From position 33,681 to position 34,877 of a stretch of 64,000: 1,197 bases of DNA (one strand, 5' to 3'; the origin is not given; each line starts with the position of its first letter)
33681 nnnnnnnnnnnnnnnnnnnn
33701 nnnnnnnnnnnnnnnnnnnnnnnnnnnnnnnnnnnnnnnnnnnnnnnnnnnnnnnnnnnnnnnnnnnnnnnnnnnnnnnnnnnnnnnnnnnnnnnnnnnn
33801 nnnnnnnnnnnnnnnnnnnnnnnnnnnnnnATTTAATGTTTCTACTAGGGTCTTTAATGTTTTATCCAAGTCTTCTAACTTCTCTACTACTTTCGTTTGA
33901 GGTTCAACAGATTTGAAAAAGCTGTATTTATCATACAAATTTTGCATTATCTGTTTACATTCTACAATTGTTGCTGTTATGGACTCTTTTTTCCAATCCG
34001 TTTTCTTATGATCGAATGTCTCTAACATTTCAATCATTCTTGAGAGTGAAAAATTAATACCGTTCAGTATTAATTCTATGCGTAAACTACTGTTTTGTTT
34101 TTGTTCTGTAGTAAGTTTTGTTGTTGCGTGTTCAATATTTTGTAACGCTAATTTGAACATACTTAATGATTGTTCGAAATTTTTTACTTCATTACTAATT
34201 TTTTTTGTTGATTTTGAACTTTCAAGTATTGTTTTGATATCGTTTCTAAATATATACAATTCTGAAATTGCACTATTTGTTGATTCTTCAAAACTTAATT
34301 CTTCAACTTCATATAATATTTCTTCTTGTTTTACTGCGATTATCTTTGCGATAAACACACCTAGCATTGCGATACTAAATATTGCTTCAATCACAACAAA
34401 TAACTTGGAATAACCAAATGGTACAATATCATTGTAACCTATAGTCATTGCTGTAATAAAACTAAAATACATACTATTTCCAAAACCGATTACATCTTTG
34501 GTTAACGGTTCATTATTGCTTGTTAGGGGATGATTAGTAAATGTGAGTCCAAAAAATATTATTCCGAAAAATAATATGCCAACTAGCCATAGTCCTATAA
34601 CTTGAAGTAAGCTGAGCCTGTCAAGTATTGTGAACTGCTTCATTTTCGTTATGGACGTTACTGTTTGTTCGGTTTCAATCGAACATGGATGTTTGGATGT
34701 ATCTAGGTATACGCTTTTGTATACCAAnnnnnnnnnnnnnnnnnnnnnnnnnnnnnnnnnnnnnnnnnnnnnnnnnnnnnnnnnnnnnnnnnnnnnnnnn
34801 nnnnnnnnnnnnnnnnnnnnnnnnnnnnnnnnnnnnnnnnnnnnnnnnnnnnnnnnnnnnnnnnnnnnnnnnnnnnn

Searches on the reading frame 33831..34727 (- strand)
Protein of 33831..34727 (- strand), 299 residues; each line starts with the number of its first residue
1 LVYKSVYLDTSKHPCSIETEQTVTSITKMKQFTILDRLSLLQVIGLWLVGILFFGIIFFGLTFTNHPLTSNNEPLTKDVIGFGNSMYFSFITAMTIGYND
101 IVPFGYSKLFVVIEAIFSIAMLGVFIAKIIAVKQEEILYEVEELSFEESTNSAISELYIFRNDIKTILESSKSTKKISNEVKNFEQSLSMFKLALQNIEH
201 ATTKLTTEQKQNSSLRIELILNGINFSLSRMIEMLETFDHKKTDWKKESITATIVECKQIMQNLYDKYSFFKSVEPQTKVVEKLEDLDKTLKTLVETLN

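Call 11: search_protein_families(library=pfam, max_evalue=10, proteins=[window:33831-34727:-])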
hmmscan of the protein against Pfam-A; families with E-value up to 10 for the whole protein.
window:33831-34727:- (299 aa): 9 families
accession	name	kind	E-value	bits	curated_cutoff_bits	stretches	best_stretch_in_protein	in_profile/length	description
PF07885.22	Ion_trans_2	-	5.6e-10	39.4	22.5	1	48-131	3-75/79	Ion channel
PF00520.37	Ion_trans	-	2.1e-06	27.5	25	1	39-131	128-231/241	Ion transport protein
PF01007.26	IRK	-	0.0015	18.9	22.7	1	37-129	35-138/141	Inward rectifier potassium channel transmembrane domain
PF19071.5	DUF5767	-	0.054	14.1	26.9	1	233-281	16-67/84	Family of unknown function (DUF5767)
PF03181.20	BURP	-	0.074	13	27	1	206-261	22-76/216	BURP domain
PF00060.32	Lig_chan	-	0.12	12.6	30.8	1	46-139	4-100/146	Ligand-gated ion channel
PF09125.15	COX2-transmemb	-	0.64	10.3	25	1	117-129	19-31/38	Cytochrome C oxidase subunit II, transmembrane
PF22217.1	ACDH-11_C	-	0.68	10.7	27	1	157-200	3-46/122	Acyl-CoA dehydrogenase 11 C-terminal domain-like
PF04297.20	UPF0122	-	6.8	7.4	22.7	1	243-296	43-96/101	Putative helix-turn-helix protein, YlxM / p13 like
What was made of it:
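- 33828..34727 (-): Upstream partner gene: a 2-TM potassium-channel-like protein. Public gene calls start it at Met29 (34643). Its filter reads TIGYND (34428-34445), and it has a conserved C-terminal helical domain of about 165 aa that includes WKKES (33981-33995). Pfam Ion_trans_2 matches at E 5.6e-10 (call 11).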

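Call 14: find_encoding_contigs(protein=window:33831-34727:-, flank=10000, max_places=10)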
Protein window:33831-34727:- (299 aa): no gene with exactly this product is on record in the collection.

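Call 15: find_related_loci(query=window:33831-34727:-, collection=genome_contigs, flank=10000)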
Query window:33831-34727:- (299 aa) in genome_contigs; peptide patterns used: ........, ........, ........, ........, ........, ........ (x = any residue, [..] = any of these).
70 stretches matched a pattern; 1 encode a relative of the query (tblastn E <= 1e-3); 1 distinct loci.
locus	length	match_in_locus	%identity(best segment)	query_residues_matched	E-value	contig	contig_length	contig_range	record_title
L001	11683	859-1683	72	24-298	5e-121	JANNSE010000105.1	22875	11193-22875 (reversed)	MAG: Candidatus Woesearchaeota archaeon isolate SOY_31_metabat_27 SOY_31_k141_1616280, whole genome shotgun sequence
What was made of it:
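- On OLE RNA: The host is a Woesearchaeota-type archaeon (call 15).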

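Call 20: find_homologous_proteins(query=window:33831-34727:-)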
Query window:33831-34727:- (299 aa): 41 proteins with E <= 0.001 among 848 candidates.
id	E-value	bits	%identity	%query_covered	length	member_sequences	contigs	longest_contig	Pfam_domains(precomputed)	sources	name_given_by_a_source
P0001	4.4e-166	569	100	91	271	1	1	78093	PF00520.38,PF07885.23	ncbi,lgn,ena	-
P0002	2.4e-143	494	86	91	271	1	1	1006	PF00520.38,PF07885.23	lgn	-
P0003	2.9e-141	487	82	91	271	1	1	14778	PF07885.23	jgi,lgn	jgi:hypothetical protein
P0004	1.1e-140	485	83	91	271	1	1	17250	PF00520.38,PF07885.23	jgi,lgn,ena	-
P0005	7.9e-139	479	82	91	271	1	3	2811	PF07885.23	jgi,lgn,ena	-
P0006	1.0e-129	449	77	91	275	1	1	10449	PF00520.38,PF07885.23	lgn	-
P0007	2.1e-126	439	75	91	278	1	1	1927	PF00520.38,PF07885.23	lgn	-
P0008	7.2e-124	430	75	91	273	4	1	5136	PF00520.38,PF07885.23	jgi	jgi:hypothetical protein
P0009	1.4e-123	429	74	92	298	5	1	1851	PF00520.38,PF07885.23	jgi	jgi:hypothetical protein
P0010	1.2e-121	423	74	90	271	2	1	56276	PF00520.38,PF07885.23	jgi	-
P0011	5.9e-121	421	74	92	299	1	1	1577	PF07885.23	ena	-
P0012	1.6e-119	416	72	90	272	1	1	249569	PF00520.38,PF07885.23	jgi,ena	-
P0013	2.3e-119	416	71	92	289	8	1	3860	PF00520.38,PF07885.23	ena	-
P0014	1.3e-118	413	73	90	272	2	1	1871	PF00520.38,PF07885.23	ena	-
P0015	1.2e-117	410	72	89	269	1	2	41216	PF07885.23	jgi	jgi:hypothetical protein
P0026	1.0e-113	397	70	90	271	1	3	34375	PF00520.38,PF07885.23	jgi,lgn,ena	-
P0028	1.3e-109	383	66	90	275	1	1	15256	PF07885.23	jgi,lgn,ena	-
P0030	2.0e-104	367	63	90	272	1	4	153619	PF07885.23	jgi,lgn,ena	jgi:hypothetical protein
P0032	1.0e-92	328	56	95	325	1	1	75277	PF00520.38,PF07885.23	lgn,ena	-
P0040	9.3e-60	220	43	90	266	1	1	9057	PF07885.23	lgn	-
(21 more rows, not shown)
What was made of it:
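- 33828..34727 (-): Forty-one homologues were found among 5.8 billion proteins (call 20).
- The channel family is itself small: 41 proteins among 5.8 billion (call 20).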

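Call 21: find_encoding_contigs(protein=P0003, flank=4000, max_places=3)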
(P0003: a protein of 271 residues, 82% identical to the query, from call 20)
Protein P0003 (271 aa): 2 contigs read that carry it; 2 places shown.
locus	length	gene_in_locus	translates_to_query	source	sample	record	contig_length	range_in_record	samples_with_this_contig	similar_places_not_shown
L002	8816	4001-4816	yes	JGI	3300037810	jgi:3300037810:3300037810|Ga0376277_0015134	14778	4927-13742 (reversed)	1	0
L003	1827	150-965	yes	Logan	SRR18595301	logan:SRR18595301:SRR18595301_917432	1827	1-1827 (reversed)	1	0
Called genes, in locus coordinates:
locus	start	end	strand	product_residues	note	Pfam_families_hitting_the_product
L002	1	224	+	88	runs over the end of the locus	-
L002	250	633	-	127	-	-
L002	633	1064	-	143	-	PF01909:NTP_transf_2, PF18765:Polbeta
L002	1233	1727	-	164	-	-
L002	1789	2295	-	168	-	-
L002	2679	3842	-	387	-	PF04055:Radical_SAM, PF08608:Wyosine_form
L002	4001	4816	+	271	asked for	PF07885:Ion_trans_2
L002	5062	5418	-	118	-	-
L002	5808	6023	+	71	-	-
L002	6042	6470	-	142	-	PF00293:NUDIX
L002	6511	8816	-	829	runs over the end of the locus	-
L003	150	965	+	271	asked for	PF07885:Ion_trans_2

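Call 22: find_encoding_contigs(protein=P0004, flank=4000, max_places=3)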
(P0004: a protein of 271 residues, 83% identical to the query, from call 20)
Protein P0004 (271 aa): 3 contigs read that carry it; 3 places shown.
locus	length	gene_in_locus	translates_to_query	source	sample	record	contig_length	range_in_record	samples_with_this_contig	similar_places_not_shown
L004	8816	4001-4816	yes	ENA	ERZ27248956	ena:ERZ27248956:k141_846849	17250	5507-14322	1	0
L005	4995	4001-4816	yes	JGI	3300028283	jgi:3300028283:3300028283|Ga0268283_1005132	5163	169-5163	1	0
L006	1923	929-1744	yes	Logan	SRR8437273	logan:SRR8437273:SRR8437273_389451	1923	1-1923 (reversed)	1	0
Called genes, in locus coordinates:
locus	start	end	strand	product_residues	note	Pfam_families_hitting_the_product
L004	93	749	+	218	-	-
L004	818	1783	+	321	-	-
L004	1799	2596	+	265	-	-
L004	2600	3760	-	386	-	PF04055:Radical_SAM, PF08608:Wyosine_form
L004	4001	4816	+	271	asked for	PF00520:Ion_trans (weak), PF07885:Ion_trans_2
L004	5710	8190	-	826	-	PF00521:DNA_topoisoIV, PF03989:DNA_gyraseA_C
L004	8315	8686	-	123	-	-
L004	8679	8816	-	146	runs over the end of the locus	-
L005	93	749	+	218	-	-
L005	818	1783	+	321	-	-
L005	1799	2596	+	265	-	-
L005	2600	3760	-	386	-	PF04055:Radical_SAM, PF08608:Wyosine_form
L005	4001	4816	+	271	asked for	PF00520:Ion_trans (weak), PF07885:Ion_trans_2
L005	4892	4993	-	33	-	?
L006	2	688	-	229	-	?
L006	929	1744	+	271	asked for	PF00520:Ion_trans (weak), PF07885:Ion_trans_2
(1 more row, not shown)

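Call 23: find_encoding_contigs(protein=P0006, flank=4000, max_places=3)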
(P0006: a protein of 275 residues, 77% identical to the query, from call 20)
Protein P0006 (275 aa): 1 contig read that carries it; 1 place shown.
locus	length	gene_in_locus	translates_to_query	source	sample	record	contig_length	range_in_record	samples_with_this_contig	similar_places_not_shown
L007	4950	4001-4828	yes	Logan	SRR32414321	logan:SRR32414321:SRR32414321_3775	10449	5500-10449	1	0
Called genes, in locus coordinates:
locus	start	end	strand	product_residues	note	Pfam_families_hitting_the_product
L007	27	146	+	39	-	-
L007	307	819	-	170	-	-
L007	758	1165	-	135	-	-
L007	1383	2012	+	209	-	-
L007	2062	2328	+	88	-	-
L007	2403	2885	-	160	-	-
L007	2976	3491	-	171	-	-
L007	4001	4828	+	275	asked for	PF00520:Ion_trans, PF07885:Ion_trans_2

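Call 24: find_encoding_contigs(protein=P0010, flank=4000, max_places=3)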
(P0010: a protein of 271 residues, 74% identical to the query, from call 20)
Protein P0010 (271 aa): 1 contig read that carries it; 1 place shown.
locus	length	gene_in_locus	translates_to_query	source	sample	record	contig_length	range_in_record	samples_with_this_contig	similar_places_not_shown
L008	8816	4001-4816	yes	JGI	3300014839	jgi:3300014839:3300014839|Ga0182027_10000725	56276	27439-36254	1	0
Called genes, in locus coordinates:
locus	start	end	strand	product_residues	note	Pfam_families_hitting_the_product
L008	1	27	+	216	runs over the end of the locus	-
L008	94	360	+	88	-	PF05239:PRC (weak)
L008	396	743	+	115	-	-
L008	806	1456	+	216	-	-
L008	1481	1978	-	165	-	-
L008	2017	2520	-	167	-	-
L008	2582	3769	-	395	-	PF04055:Radical_SAM, PF08608:Wyosine_form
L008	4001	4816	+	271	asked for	PF00520:Ion_trans (faint), PF07885:Ion_trans_2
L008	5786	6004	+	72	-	-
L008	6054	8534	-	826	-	PF00521:DNA_topoisoIV, PF03989:DNA_gyraseA_C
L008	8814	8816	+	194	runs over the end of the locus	-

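Call 25: find_encoding_contigs(protein=P0012, flank=4000, max_places=3)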
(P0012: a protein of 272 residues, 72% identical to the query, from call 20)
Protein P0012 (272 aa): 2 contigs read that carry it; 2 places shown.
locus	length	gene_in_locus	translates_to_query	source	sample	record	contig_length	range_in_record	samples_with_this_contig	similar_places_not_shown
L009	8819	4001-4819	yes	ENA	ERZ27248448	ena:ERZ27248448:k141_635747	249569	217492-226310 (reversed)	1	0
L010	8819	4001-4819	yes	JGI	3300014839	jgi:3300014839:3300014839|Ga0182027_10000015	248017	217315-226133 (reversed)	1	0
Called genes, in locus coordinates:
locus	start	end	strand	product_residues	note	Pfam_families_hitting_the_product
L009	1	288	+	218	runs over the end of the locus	PF12705:PDDEXK_1 (weak)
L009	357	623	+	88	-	-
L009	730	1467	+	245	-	PF00483:NTP_transferase, PF12804:NTP_transf_3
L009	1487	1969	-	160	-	-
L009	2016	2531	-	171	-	-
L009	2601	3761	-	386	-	PF04055:Radical_SAM, PF08608:Wyosine_form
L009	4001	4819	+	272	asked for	PF00520:Ion_trans (weak), PF07885:Ion_trans_2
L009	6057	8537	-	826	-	PF00521:DNA_topoisoIV, PF03989:DNA_gyraseA_C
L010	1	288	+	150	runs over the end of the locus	PF12705:PDDEXK_1 (weak)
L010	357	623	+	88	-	-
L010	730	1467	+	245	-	PF00483:NTP_transferase, PF12804:NTP_transf_3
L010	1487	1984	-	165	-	-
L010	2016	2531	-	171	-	-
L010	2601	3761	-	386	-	PF04055:Radical_SAM, PF08608:Wyosine_form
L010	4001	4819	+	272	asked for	PF00520:Ion_trans (weak), PF07885:Ion_trans_2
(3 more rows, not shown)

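Call 27: find_encoding_contigs(protein=P0015, flank=4000, max_places=2)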
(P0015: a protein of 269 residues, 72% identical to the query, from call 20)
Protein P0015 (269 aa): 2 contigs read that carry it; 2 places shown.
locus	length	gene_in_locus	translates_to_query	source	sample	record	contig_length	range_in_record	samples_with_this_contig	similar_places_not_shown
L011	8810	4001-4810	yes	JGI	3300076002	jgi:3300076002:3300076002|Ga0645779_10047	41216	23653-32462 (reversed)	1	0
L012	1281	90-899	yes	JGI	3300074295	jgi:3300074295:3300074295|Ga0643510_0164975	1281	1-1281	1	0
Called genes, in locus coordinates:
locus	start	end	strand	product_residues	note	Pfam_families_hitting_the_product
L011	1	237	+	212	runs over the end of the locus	PF12705:PDDEXK_1 (weak)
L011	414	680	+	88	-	-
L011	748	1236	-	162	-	-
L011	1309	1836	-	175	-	-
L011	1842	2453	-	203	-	PF03703:bPH_2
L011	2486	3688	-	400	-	PF04055:Radical_SAM, PF08608:Wyosine_form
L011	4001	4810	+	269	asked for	PF07885:Ion_trans_2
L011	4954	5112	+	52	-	-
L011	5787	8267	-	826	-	PF00521:DNA_topoisoIV, PF03989:DNA_gyraseA_C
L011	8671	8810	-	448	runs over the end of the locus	PF04079:SMC_ScpB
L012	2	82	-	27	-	?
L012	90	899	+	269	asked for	PF07885:Ion_trans_2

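Call 28: find_encoding_contigs(protein=P0026, flank=4000, max_places=2)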
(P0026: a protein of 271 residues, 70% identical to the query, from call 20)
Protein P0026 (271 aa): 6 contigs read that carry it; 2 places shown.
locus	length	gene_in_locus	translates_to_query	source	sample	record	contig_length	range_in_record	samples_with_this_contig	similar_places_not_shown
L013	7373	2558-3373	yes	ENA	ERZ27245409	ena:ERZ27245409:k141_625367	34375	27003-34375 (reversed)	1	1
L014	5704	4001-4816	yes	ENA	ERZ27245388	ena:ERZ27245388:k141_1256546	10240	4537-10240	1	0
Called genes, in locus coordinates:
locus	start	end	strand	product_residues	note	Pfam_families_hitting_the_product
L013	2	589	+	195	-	?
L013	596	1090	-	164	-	-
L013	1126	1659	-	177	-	-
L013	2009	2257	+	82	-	PF26213:TYRAAT1_C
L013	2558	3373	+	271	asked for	PF00520:Ion_trans (weak), PF07885:Ion_trans_2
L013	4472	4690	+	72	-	-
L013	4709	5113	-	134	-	PF00293:NUDIX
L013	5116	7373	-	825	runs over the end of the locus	PF00521:DNA_topoisoIV, PF03989:DNA_gyraseA_C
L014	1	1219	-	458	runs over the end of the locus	PF00474:SSF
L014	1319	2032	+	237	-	PF01978:TrmB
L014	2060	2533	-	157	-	-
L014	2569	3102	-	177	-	-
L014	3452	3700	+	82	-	PF26213:TYRAAT1_C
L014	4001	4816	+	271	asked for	PF00520:Ion_trans (weak), PF07885:Ion_trans_2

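Call 29: find_encoding_contigs(protein=P0028, flank=4000, max_places=2)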
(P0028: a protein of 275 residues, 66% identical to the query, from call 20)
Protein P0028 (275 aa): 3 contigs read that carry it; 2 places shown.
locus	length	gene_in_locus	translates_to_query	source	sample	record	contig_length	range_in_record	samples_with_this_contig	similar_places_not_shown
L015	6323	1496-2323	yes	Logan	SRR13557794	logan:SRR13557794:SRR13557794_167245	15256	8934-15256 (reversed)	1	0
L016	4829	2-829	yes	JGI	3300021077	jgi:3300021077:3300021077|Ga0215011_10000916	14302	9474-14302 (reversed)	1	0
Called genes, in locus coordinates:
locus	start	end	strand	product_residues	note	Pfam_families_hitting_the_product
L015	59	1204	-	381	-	PF04055:Radical_SAM, PF08608:Wyosine_form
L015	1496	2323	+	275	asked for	PF07885:Ion_trans_2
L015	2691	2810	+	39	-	-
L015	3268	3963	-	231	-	-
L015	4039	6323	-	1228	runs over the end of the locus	PF00521:DNA_topoisoIV, PF14890:Intein_splicing, PF00521:DNA_topoisoIV, PF03989:DNA_gyraseA_C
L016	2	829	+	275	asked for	PF07885:Ion_trans_2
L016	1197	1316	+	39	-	-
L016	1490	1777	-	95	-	-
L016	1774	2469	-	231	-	-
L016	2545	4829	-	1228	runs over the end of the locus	PF00521:DNA_topoisoIV, PF14890:Intein_splicing, PF00521:DNA_topoisoIV, PF03989:DNA_gyraseA_C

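Call 30: find_encoding_contigs(protein=P0030, flank=4000, max_places=2)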
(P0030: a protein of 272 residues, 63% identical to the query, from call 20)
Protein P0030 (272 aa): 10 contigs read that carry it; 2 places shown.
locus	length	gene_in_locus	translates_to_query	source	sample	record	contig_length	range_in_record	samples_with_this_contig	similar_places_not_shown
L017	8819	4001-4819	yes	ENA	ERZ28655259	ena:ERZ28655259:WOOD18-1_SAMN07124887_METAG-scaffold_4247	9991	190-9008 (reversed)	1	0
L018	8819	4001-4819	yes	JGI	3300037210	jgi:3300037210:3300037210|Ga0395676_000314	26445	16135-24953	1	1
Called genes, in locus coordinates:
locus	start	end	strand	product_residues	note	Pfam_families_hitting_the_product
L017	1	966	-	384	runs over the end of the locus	PF04055:Radical_SAM, PF08608:Wyosine_form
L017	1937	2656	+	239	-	-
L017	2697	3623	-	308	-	-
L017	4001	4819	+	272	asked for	PF07885:Ion_trans_2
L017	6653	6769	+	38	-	-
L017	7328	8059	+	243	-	-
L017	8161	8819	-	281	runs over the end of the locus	?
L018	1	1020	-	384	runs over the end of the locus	PF04055:Radical_SAM, PF08608:Wyosine_form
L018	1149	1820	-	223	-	-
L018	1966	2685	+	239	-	-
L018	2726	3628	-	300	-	-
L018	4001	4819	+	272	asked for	PF07885:Ion_trans_2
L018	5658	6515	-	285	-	-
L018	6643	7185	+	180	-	-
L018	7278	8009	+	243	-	-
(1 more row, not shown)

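Call 31: find_encoding_contigs(protein=P0032, flank=4000, max_places=2)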
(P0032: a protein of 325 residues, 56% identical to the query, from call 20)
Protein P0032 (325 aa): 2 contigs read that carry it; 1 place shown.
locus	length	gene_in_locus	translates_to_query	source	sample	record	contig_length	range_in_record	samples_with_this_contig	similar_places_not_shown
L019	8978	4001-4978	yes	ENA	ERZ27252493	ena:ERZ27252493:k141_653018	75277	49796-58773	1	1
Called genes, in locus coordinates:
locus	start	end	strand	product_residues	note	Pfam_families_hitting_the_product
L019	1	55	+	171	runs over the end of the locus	PF00293:NUDIX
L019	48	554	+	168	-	PF00293:NUDIX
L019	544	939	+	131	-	PF01870:Hjc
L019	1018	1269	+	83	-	-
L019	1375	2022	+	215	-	-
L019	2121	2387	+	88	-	-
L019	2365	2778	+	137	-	-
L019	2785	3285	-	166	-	-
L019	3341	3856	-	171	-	-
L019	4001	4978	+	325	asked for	PF00520:Ion_trans (faint), PF07885:Ion_trans_2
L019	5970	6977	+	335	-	PF06035:Peptidase_C93 (weak), PF24656:CEPT76_peptidase (faint)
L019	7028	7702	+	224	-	PF04473:DUF553, PF01841:Transglut_core, PF06035:Peptidase_C93 (faint)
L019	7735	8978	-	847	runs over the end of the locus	PF00521:DNA_topoisoIV, PF03989:DNA_gyraseA_C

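Call 63: find_encoding_contigs(protein=P0040, flank=4000, max_places=2)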
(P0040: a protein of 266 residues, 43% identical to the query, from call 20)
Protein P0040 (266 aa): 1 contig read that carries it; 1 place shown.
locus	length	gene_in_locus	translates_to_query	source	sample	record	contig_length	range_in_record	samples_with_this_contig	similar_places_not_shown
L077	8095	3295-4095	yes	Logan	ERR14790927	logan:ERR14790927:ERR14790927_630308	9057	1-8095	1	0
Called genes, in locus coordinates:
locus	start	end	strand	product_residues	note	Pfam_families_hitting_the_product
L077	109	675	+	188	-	-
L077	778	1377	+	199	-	-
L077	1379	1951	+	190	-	-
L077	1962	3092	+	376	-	PF01467:CTP_transf_like, PF01121:CoaE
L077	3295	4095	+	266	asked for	PF07885:Ion_trans_2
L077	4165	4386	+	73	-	-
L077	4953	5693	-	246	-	PF01978:TrmB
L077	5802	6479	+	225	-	PF01209:Ubie_methyltran, PF13489:Methyltransf_23, PF13847:Methyltransf_31, PF08241:Methyltransf_11, PF08242:Methyltransf_12, PF13649:Methyltransf_25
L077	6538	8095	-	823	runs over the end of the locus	PF00521:DNA_topoisoIV, PF03989:DNA_gyraseA_C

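Call 71: predict_structure(alignment_id=A5)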
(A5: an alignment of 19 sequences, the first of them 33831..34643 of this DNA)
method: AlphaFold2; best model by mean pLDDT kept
length: 271 residues; sequences in the alignment: 19
mean_pLDDT: 85.6   pTM: 0.61
mean pLDDT of the five models: 85.6, 83.2, 80.8, 78.9, 76.0
residues with pLDDT >= 90: 103; 70-90: 153; 50-70: 11; < 50: 4
segments of 3 or more residues with pLDDT < 50: 1-4
pLDDT, mean of each block of 10 residues (from residue 1): 54 85 90 84 74 85 78 79 87 84 77 79 93 95 82 93 95 85 84 95 95 88 95 93 75 91 94 87
secondary structure, 60 per line:
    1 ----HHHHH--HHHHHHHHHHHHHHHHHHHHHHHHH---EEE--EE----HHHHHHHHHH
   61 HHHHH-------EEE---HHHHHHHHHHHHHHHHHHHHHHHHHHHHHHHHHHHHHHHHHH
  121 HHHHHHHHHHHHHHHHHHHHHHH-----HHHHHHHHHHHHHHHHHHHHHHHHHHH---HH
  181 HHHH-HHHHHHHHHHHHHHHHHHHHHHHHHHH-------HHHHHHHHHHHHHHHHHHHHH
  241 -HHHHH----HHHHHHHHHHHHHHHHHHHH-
elements in order: H5-9 H12-36 E40-42 H51-65 E73-75 H79-143 H149-175 H179-184 H186-212 H220-240 H242-246 H251-270
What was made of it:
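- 33828..34727 (-): The AlphaFold2 model has mean pLDDT 85.6 (call 71).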

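Call 73: fold_search(model_id=the predicted structure, library=pdb)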
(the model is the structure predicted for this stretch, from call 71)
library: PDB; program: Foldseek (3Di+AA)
matches with E <= 10: 971; with E <= 0.001: 0
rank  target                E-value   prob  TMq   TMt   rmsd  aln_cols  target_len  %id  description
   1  5ecf_B                8.0e-03  1.00  0.38  0.62   4.5       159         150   11  Ligand binding domain 1 of Penicillium marneffei MP1 protein complexed with arachidonic acids (released 2016-10-19)
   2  5ecf_C                1.1e-02  1.00  0.39  0.64   4.3       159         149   12  Ligand binding domain 1 of Penicillium marneffei MP1 protein complexed with arachidonic acids (released 2016-10-19)
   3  5ecf_A                1.1e-02  1.00  0.39  0.62   4.5       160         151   11  Ligand binding domain 1 of Penicillium marneffei MP1 protein complexed with arachidonic acids (released 2016-10-19)
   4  8e0l_A                1.5e-02  0.97  0.23  0.32  13.1       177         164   11  Homotrimeric variant of tcTRP9, BGL06 (released 2023-04-12)
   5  5e7x                  1.7e-02  1.00  0.39  0.62   4.4       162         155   10  Ligand binding domain 1 of Penicillium marneffei MP1 protein in complex with palmitic acid (released 2016-10-19)
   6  5ecf_E                1.7e-02  1.00  0.38  0.61   4.6       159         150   11  Ligand binding domain 1 of Penicillium marneffei MP1 protein complexed with arachidonic acids (released 2016-10-19)
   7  5ecf_F                2.1e-02  1.00  0.38  0.63   4.4       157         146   12  Ligand binding domain 1 of Penicillium marneffei MP1 protein complexed with arachidonic acids (released 2016-10-19)
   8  6zpp                  2.2e-02  1.00  0.35  0.54   5.3       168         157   10  g7941: a virulence factor from Drechmaria coniospora (released 2022-01-19)
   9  5cwl_B                2.7e-02  0.63  0.15  0.21  14.9       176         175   13  Crystal structure of de novo designed helical repeat protein DHR54 (released 2015-12-16)
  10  6ux2_A                3.1e-02  0.69  0.22  0.11  27.6       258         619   11  Crystal structure of ZIKV RdRp in complex with STAT2 (released 2020-07-08)
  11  3pja_F                4.2e-02  0.97  0.27  0.32  10.5       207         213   11  Crystal structure of human C3PO complex (released 2011-05-11)
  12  4wyv_A                4.4e-02  0.96  0.28  0.34  12.7       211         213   13  Crystal Structure of Human Translin in Open Conformation (released 2014-11-26)
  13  5j5l                  4.6e-02  1.00  0.37  0.58   5.3       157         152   10  CRYSTAL STRUCTURE OF AFMP4P IN COMPLEX WITH ARACHIDONIC ACID (released 2017-04-05)
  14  1key_A                5.1e-02  0.97  0.28  0.34  12.1       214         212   13  Crystal Structure of Mouse Testis/Brain RNA-binding Protein (TB-RBP) (released 2002-07-03)
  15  2wlm_A                5.3e-02  1.00  0.28  0.28   4.0       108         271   24  POTASSIUM CHANNEL FROM MAGNETOSPIRILLUM MAGNETOTACTICUM (released 2010-06-09)
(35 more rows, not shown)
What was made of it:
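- The best Foldseek hit against the PDB has E = 0.008, to lipid-binding bundles (call 73).
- Tried and rejected: The top hits were lipid-binding helical bundles, weak translin matches at 12 Å rmsd, and Kir pores (call 73).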
